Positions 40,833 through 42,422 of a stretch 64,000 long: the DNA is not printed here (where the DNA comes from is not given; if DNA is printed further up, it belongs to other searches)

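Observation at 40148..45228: Sulfolactate-synthesis cassette (comA/comB) embedded in an exopolysaccharide operon: candidate sulfonated-glycan pathway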

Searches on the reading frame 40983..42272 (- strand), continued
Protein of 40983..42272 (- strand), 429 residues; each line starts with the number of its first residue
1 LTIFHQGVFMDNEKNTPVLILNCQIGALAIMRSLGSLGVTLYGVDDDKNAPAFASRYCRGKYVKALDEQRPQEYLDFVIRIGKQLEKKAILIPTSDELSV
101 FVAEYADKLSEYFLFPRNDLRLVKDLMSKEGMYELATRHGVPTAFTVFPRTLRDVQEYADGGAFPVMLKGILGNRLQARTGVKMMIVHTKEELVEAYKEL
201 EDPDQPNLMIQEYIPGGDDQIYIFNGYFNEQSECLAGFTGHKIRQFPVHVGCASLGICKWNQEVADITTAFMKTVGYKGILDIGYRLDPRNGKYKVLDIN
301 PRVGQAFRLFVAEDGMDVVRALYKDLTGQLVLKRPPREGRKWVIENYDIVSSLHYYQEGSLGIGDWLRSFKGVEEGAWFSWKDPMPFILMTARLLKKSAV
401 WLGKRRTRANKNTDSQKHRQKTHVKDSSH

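Call 63: fold_search(model_id=the predicted structure, library=pdb)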
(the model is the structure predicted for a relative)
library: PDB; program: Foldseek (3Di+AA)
matches with E <= 10: 1886; with E <= 0.001: 416
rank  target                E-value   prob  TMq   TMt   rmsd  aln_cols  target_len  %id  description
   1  3orr_A                3.7e-16  1.00  0.57  0.65   4.4       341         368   11  Crystal Structure of N5-Carboxyaminoimidazole synthetase from Staphylococcus aureus (released 2011-07-20)
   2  4ma0                  1.8e-15  1.00  0.60  0.68   3.7       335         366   14  The crystal structure of phosphoribosylaminoimidazole carboxylase ATPase subunit of Francisella tularensis subsp. tulare (released 2013-08-28)
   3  4mam_A                2.6e-15  1.00  0.59  0.65   3.9       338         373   14  The crystal structure of phosphoribosylaminoimidazole carboxylase ATPase subunit of Francisella tularensis subsp. tula (released 2013-08-28)
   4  3orr_B                2.6e-15  1.00  0.56  0.63   5.1       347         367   12  Crystal Structure of N5-Carboxyaminoimidazole synthetase from Staphylococcus aureus (released 2011-07-20)
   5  4ma5                  2.8e-15  1.00  0.58  0.67   3.8       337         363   15  The crystal structure of phosphoribosylaminoimidazole carboxylase ATPase subunit of Francisella tularensis subsp. tulare (released 2013-08-28)
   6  2pn1                  4.7e-15  1.00  0.60  0.79   7.8       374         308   15  Crystal structure of carbamoylphosphate synthase large subunit (split gene in MJ) (ZP_00538348.1) from Exiguobacterium s (released 2007-05-08)
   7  7kbl_B                5.0e-15  1.00  0.45  0.43   7.5       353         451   16  Biotin Carboxylase domain of Thermophilic 2-Oxoglutarate Carboxylase bound to Bicarbonate (released 2021-01-27)
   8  4m9u                  6.3e-15  1.00  0.59  0.68   3.7       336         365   14  The crystal structure of phosphoribosylaminoimidazole carboxylase ATPase subunit of Francisella tularensis subsp. tulare (released 2013-08-28)
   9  7kc7_A                1.1e-14  1.00  0.56  0.53   4.9       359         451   15  Biotin Carboxylase domain of Thermophilic 2-Oxoglutarate Carboxylase bound to ADP without Magnesium with disordered ph (released 2021-01-27)
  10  1ulz                  1.1e-14  1.00  0.44  0.42   7.6       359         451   18  Crystal structure of the biotin carboxylase subunit of pyruvate carboxylase (released 2004-03-09)
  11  9yx2_A                1.3e-14  1.00  0.55  0.41   5.4       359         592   15  Structure of the long chain acyl-CoA carboxylase complex from Mycobacterium smegmatis with ATP, bicarbonate, and propi (released 2025-11-26)
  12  2dzd_B                1.5e-14  1.00  0.48  0.45   6.5       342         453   15  Crystal structure of the biotin carboxylase domain of pyruvate carboxylase (released 2007-09-25)
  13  3vot_B                1.6e-14  1.00  0.56  0.59   4.1       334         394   16  Crystal structure of L-amino acid ligase from Bacillus licheniformis (released 2012-11-07)
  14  3orq_B                1.8e-14  1.00  0.57  0.65   4.1       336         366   11  Crystal Structure of N5-Carboxyaminoimidazole synthetase from Staphylococcus aureus complexed with ADP (released 2011-07-20)
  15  3orq_A                1.9e-14  1.00  0.59  0.65   4.6       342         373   11  Crystal Structure of N5-Carboxyaminoimidazole synthetase from Staphylococcus aureus complexed with ADP (released 2011-07-20)
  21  8j7d_A                3.1e-14  1.00  0.51  0.35   6.5       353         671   15  Human 3-methylcrotonyl-CoA carboxylase in BCCP-H1 state (released 2024-05-08)
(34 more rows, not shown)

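Call 71: find_related_loci(query=A3, collection=genome_contigs, flank=10000)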
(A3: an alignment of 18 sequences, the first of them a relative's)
Query A3 (448 aa) in genome_contigs; peptide patterns used: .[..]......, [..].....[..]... (x = any residue, [..] = any of these).
598 stretches matched a pattern (row limit reached: there are more); 456 encode a relative of the query (tblastn E <= 1e-3); the best 80 are kept; 80 distinct loci.
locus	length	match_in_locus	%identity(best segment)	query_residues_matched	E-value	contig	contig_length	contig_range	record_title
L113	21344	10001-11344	100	1-448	0e+0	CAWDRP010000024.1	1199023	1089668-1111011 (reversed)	MAG: uncultured Acidobacteriota bacterium isolate MFD04492.bin.1.1 genome assembly, contig: contig_9248, whole genome sh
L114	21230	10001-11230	71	1-410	0e+0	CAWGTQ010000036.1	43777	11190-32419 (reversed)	MAG: uncultured Acidobacteriota bacterium isolate MFD05580.bin.2.5 genome assembly, contig: contig_37939, whole genome s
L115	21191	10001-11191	69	1-397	0e+0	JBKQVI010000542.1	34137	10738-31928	MAG: Terriglobia bacterium isolate SEr2D2E2F__bin_83 SEr2D2E2F_000000277135, whole genome shotgun sequence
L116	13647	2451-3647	67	6-404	0e+0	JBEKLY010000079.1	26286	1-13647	MAG: Terriglobia bacterium isolate SPRUCE 381 SPRUCE_381_79, whole genome shotgun sequence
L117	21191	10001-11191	68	1-397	0e+0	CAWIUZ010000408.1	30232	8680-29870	MAG: uncultured Acidobacteriota bacterium isolate MFD03323.bin.2.49 genome assembly, contig: contig_86499, whole genome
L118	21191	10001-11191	66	1-397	2e-179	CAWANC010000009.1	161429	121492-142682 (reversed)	MAG: uncultured Acidobacteriota bacterium isolate MFD01721.bin.1.102 genome assembly, contig: contig_23762, whole genome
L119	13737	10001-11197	67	6-404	2e-178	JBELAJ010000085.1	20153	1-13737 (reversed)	MAG: Terriglobia bacterium isolate SPRUCE 90 SPRUCE_90_85, whole genome shotgun sequence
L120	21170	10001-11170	67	6-395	2e-178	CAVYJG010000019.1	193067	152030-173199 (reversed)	MAG: uncultured Acidobacteriota bacterium isolate MFD01476.bin.2.37 genome assembly, contig: contig_7645, whole genome s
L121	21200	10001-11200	66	1-400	3e-176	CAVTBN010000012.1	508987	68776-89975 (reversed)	MAG: uncultured Acidobacteriota bacterium isolate MFD02416.bin.1.244 genome assembly, contig: contig_4661, whole genome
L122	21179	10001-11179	65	5-393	7e-173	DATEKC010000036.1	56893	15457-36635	MAG TPA_asm: Terriglobia bacterium isolate SMAG_U8880 k141_889545, whole genome shotgun sequence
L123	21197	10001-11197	63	1-399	2e-171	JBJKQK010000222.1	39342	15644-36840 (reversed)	MAG: Terriglobia bacterium isolate Bin_32 S1Ck127_732596_flag_0_multi_16.5968_len_39342, whole genome shotgun sequence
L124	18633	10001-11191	64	1-397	5e-171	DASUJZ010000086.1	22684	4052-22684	MAG TPA_asm: Terriglobia bacterium isolate SMAG_U1500 k141_441476, whole genome shotgun sequence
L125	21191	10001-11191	61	1-397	6e-170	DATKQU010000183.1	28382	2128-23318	MAG TPA_asm: Terriglobia bacterium isolate SMAG_U14010 k141_1223987, whole genome shotgun sequence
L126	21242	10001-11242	62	1-414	8e-169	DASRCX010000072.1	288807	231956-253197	MAG TPA_asm: Terriglobia bacterium isolate SMAG_U9964 k141_452420, whole genome shotgun sequence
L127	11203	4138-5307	62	5-394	5e-168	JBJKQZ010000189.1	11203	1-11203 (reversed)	MAG: Terriglobia bacterium isolate Bin_47 S1Ck127_2999378_flag_0_multi_5.0000_len_11203, whole genome shotgun sequence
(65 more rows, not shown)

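Call 92: search_protein_families(library=pfam, alignment_id=A6, max_evalue=0.00001)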
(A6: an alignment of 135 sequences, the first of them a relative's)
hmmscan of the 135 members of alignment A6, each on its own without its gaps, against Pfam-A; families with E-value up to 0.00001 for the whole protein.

A. member 1, L097:3562-4458:+ (298 aa): 2 families
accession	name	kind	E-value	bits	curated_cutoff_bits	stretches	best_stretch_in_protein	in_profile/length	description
PF02775.26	TPP_enzyme_C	-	5.1e-30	104.7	21.9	1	60-204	5-151/151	Thiamine pyrophosphate enzyme, C-terminal TPP binding domain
PF12367.13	PFO_beta_C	-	1.3e-18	67.2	24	1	208-272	1-63/66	Pyruvate ferredoxin oxidoreductase beta subunit C terminal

B. families by the number of members that match (of 135 scanned): 144 families (the first 25 are shown)
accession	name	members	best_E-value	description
PF17167.11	Glyco_hydro_94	3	8.7e-92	Glycosyl hydrolase 94 superfamily, catalytic domain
PF00072.30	Response_reg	3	1.7e-26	Response regulator receiver domain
PF00135.34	COesterase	2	7.9e-128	Carboxylesterase family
PF01041.23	DegT_DnrJ_EryC1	2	4.9e-116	DegT/DnrJ/EryC1/StrS aminotransferase family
PF06165.18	GH94_b-supersand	2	1.2e-61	Glycosyl hydrolase 94, supersandwich domain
PF13378.12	MR_MLE_C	2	6.6e-60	Enolase C-terminal domain-like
PF07969.17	Amidohydro_3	2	3.3e-44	Amidohydrolase family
PF04007.18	DUF354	2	1.7e-40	Protein of unknown function (DUF354)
PF13692.12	Glyco_trans_1_4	2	3e-29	Glycosyl transferases group 1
PF00486.34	Trans_reg_C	2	2.4e-25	Transcriptional regulatory protein, C terminal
PF08241.18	Methyltransf_11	2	2.7e-22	Methyltransferase domain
PF02746.21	MR_MLE_N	2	3.2e-20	Mandelate racemase / muconate lactonizing enzyme, N-terminal domain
PF13649.12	Methyltransf_25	2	5.3e-20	Methyltransferase domain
PF01926.29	MMR_HSR1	2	7.2e-20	50S ribosome-binding GTPase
PF13847.12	Methyltransf_31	2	2.6e-16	Methyltransferase domain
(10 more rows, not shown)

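Call 94: search_dna_similar(query=P0121, collection=plasmids, mode=protein, max_evalue=1e-20, max_rows=15)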
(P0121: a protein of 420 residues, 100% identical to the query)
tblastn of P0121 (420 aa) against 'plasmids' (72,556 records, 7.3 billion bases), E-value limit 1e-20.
Records with a match: 51; places in all: 51; records where one place covers at least 80% of the query: 49.
Best place of each record, by identity: <60% 51.
By first word of the organism name: Priestia 36; Azospirillum 5; Bacillus 3; Bradyrhizobium 2; Deinococcus 2; Cytobacillus 1; Acetoanaerobium 1; Halorussus 1.
By predicted mobility (MOB-suite, as given by PLSDB): non-mobilizable 42; mobilizable 6; conjugative 3.
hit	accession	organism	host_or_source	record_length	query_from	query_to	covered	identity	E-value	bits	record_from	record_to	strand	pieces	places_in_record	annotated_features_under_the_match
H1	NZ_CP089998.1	Cytobacillus spongiae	sponge,Pure culture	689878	4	399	94%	30.2%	6e-47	180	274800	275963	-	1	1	carbamoyl-phosphate synthase | ecdysteroid 22-kinase family protein | glycosyltransferase family 4 protein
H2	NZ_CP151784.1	Priestia megaterium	whole organism,soil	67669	8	397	93%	29.6%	4e-42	166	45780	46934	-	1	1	carbamoyl-phosphate synthase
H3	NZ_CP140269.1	Priestia megaterium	Single cell,ginseng rhizosphere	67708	8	397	93%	29.6%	4e-42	166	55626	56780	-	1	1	carbamoyl-phosphate synthase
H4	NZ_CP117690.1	Priestia megaterium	ginseng,Single cell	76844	1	379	90%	29.7%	7e-41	162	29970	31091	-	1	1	carbamoyl-phosphate synthase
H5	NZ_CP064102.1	Priestia aryabhattai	cell culture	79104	1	379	90%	29.7%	7e-41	162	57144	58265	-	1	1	carbamoyl-phosphate synthase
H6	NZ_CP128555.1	Priestia aryabhattai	seagrass,mixed culture,rhizosphere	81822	1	379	90%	29.7%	7e-41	162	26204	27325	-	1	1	carbamoyl-phosphate synthase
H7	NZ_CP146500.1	Priestia aryabhattai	Pure isolate,soil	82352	1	379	90%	29.7%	7e-41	162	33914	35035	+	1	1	carbamoyl-phosphate synthase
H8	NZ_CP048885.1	Priestia megaterium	culture,agricultural soil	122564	10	397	92%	28.9%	5e-41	162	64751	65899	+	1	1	carbamoyl-phosphate synthase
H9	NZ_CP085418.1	Priestia megaterium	single cell,soil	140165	10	397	92%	28.9%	1e-40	161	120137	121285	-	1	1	carbamoyl-phosphate synthase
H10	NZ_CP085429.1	Priestia megaterium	single cell,soil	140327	10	397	92%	28.9%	1e-40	161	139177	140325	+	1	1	none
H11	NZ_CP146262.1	Priestia megaterium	Nicotiana tabacum L.,Cell ...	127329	10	397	92%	28.9%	2e-40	160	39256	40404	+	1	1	carbamoyl-phosphate synthase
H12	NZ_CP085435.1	Priestia megaterium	single cell,soil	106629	10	397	92%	28.9%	3e-40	160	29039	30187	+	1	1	carbamoyl-phosphate synthase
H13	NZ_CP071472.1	Priestia megaterium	whole organism,Hypersaline environment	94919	10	397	92%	28.6%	4e-42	166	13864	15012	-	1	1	carbamoyl-phosphate synthase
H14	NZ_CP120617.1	Priestia megaterium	cell culture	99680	10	397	92%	28.6%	4e-42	166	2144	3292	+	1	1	carbamoyl-phosphate synthase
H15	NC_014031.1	Priestia megaterium QM B1551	-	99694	10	397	92%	28.6%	4e-42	166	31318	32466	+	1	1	carbamoyl-phosphate synthase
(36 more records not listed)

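Call 95: get_annotated_region(hit=H1, flank=9000)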
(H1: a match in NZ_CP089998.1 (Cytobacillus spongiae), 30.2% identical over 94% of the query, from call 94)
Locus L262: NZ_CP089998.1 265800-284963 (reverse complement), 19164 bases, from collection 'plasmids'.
description: Cytobacillus spongiae strain CY-G plasmid unnamed, complete sequence
organism: Cytobacillus spongiae (NCBI taxid 2901381)
taxonomy: Bacteria; Bacillota; Bacilli; Bacillales; Bacillaceae; Cytobacillus; Cytobacillus spongiae
host: -; source: sponge,Pure culture; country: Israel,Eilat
typing (MOB-suite, as given by PLSDB): non-mobilizable
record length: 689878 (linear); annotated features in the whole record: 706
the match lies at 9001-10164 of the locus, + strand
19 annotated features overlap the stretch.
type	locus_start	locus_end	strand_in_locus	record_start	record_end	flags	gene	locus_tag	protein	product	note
CDS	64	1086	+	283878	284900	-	-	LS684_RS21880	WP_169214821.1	STAS domain-containing protein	-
CDS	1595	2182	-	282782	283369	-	-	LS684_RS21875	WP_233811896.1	hypothetical protein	-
CDS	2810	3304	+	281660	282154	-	-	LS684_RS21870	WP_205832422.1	kinase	-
CDS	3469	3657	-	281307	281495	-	-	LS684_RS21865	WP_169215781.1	hypothetical protein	-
CDS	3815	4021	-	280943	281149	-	-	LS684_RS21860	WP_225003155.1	hypothetical protein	-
CDS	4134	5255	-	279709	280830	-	-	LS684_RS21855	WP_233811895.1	hypothetical protein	-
CDS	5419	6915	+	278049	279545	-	-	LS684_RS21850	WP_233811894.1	hypothetical protein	-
CDS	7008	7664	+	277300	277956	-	-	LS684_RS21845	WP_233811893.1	PIG-L deacetylase family protein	-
CDS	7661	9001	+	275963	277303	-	-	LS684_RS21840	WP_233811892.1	glycosyltransferase family 4 protein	-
CDS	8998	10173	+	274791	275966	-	-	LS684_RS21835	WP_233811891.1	carbamoyl-phosphate synthase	-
CDS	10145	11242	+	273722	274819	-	-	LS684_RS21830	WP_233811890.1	ecdysteroid 22-kinase family protein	-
CDS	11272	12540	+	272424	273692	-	-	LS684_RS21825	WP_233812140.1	glycosyltransferase family 4 protein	-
CDS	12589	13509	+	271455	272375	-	-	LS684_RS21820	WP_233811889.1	NAD-dependent epimerase/dehydratase family protein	-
CDS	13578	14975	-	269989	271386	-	-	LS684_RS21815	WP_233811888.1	protoporphyrinogen oxidase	-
CDS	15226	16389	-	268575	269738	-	-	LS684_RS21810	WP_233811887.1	stage II sporulation protein P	-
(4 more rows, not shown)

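Call 96: get_annotated_region(hit=H15, flank=9000)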
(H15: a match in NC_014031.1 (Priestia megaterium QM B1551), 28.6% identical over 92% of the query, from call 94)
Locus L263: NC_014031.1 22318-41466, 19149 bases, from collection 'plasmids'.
description: Priestia megaterium QM B1551 plasmid pBM600, complete sequence
organism: Priestia megaterium QM B1551 (NCBI taxid 545693)
taxonomy: Bacteria; Bacillota; Bacilli; Bacillales; Bacillaceae; Priestia; Priestia megaterium; Priestia megaterium QM B1551
host: -; source: -; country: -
typing (MOB-suite, as given by PLSDB): mobilizable; replicon rep_cluster_237; relaxase MOBP
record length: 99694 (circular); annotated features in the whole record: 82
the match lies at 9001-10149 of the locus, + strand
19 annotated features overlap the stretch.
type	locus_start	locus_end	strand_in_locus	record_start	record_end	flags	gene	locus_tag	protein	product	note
CDS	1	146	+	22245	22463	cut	-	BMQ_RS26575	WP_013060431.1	hypothetical protein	-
CDS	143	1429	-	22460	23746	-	-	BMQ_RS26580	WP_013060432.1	glycosyltransferase family 2 protein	-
CDS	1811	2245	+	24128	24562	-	-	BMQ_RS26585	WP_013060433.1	hypothetical protein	-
CDS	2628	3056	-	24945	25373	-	-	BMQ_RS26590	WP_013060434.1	spore coat protein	-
CDS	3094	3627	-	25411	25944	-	-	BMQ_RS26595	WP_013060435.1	spore coat protein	-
CDS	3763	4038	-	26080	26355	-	-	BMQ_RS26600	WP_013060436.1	hypothetical protein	-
CDS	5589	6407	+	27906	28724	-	-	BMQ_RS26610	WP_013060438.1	YncE family protein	-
CDS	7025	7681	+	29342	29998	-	-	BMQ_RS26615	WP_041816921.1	PIG-L deacetylase family protein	-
CDS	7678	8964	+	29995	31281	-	-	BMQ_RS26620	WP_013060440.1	glycosyltransferase family 4 protein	-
CDS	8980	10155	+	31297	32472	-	-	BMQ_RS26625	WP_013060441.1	carbamoyl-phosphate synthase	-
CDS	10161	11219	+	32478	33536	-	-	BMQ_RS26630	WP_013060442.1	phosphotransferase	-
CDS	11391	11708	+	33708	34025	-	-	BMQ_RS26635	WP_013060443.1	hypothetical protein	-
CDS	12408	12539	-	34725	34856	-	-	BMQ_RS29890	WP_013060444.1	hypothetical protein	-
CDS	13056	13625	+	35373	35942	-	-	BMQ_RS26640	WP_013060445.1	kinase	-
CDS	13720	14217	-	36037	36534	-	-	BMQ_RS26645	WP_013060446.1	hypothetical protein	-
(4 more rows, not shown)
